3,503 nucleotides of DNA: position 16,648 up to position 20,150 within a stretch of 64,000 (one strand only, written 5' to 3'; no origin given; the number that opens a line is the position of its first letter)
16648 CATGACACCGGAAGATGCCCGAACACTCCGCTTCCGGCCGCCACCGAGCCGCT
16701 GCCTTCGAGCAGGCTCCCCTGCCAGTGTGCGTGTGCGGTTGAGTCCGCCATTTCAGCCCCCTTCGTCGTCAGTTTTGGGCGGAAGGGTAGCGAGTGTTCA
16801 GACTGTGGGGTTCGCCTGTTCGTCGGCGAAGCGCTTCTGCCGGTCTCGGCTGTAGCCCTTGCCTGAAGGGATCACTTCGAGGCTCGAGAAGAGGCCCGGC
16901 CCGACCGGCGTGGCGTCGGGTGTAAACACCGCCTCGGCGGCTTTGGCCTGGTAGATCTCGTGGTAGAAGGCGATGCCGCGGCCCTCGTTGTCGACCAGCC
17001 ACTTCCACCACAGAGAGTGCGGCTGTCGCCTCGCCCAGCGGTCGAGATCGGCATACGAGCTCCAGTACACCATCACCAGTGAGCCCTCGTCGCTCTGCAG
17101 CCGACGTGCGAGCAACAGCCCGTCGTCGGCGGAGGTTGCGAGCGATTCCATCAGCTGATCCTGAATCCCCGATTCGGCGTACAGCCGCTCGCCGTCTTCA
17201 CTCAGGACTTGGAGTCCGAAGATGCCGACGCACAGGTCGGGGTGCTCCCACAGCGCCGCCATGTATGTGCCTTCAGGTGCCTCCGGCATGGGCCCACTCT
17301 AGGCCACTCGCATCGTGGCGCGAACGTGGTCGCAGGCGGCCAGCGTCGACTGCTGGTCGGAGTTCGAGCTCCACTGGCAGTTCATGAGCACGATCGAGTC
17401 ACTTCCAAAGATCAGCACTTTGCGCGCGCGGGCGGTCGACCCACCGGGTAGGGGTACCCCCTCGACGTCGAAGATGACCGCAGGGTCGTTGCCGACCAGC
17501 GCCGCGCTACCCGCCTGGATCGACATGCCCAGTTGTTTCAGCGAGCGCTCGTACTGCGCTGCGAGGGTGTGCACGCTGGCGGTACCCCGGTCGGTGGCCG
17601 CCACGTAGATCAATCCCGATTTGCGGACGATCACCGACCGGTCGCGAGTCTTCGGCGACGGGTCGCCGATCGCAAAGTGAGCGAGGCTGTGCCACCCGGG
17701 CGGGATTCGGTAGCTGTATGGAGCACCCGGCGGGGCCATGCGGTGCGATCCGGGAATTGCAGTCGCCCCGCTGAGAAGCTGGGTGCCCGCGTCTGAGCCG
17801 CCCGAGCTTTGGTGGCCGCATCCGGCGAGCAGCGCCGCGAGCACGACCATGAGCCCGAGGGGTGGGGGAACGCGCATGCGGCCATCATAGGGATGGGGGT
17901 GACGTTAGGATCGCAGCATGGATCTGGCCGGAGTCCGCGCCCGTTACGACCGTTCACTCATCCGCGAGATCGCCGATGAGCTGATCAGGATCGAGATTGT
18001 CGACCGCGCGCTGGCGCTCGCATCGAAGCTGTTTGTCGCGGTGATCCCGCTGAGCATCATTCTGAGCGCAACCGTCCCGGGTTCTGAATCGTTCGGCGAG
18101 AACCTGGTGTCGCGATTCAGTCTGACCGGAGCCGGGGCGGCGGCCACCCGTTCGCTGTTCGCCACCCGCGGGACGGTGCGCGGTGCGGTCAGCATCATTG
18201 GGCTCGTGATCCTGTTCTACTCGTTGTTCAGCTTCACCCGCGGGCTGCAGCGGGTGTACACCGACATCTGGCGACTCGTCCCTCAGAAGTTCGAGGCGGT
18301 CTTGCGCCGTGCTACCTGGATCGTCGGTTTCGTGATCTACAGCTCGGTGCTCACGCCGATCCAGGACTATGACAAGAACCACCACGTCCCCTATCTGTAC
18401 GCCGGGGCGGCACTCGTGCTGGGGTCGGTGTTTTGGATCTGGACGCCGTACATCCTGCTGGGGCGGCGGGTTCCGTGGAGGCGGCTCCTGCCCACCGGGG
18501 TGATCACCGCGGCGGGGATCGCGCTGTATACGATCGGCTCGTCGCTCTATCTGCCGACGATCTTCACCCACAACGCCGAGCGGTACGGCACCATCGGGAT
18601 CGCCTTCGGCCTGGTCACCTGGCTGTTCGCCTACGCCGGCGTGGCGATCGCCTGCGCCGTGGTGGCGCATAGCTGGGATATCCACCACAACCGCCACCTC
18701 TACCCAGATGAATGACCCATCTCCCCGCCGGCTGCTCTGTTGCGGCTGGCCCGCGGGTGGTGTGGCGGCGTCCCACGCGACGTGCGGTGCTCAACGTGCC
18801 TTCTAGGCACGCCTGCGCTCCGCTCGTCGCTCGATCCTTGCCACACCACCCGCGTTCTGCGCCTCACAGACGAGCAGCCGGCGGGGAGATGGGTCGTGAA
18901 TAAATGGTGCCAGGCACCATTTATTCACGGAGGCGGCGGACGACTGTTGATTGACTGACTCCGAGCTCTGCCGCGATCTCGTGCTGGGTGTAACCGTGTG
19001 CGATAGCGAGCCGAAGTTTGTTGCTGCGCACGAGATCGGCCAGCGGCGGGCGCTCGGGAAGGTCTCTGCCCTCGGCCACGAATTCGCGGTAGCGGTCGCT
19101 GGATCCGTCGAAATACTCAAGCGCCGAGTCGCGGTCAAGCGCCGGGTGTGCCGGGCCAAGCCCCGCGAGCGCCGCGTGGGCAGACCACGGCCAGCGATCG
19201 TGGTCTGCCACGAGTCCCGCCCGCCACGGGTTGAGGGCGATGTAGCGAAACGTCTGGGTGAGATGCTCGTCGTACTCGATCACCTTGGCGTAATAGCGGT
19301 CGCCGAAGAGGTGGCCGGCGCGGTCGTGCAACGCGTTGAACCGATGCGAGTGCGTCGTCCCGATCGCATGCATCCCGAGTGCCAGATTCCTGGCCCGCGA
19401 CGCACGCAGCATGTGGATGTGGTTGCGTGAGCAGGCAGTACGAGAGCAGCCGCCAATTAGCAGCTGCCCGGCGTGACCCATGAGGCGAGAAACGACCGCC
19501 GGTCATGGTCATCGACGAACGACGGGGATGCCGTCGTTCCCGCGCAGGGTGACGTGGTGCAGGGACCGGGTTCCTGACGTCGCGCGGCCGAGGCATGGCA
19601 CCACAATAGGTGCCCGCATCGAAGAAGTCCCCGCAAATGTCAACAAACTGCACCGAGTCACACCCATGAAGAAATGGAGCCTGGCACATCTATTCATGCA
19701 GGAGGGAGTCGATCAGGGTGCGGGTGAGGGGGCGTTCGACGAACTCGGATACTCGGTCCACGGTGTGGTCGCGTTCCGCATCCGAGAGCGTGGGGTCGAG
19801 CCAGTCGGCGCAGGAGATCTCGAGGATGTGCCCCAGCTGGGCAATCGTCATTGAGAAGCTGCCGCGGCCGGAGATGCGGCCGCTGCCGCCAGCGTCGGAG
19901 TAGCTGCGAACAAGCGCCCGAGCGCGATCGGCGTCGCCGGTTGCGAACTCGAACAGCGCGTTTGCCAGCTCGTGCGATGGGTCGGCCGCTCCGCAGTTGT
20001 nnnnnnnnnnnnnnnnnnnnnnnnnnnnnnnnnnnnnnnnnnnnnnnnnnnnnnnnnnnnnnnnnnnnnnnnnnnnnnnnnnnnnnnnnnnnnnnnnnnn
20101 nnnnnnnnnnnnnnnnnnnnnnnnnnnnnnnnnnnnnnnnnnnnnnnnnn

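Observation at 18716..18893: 178-nt nested long hairpin immediately beside the REP/RAYT locus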

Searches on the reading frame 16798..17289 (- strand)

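Call 8: search_protein_families(library=pfam, proteins=[window:16798-17289:-], max_evalue=0.01)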
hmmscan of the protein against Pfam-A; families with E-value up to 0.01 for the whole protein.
window:16798-17289:- (163 aa): 2 families
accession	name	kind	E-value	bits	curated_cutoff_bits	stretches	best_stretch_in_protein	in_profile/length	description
PF13826.12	Monooxy_af470-like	-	3e-12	47.3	25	1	45-121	28-109/118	Monooxygenase af470-like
PF13816.12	Dehydratase_hem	-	5.1e-06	26.5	25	1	23-121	2-102/310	Haem-containing dehydratase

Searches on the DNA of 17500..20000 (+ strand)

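Call 7: search_rna_families(source=window, start=17500, end=20000, threshold=evalue, max_evalue=10)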
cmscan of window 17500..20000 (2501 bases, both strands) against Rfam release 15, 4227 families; matches with E-value up to 10: 2.
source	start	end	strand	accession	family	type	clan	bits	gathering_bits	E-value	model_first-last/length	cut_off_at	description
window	18058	18125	+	RF04257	mir-9230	Gene; miRNA;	-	17.9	100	3.4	1-87/87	no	mir-9230 microRNA precursor family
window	19681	19825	+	RF02206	WT1-AS_4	Gene; lncRNA;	-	15.1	60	6.8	1-134/134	no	WT1 antisense RNA conserved region 4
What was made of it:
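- On Known structured RNA family (Rfam 15): No relevant hit up to E-value 10 (call 7).
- There is no Rfam match even at E-value 10 (call 7).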

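Call 24: search_dna_similar(query=window:18709-18901:+, collection=plasmids, mode=distant, max_evalue=0.01)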
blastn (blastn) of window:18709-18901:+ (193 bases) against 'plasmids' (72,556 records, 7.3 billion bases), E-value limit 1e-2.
No match.
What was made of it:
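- Tried and rejected: Plasmids by blastn gave none (call 24).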
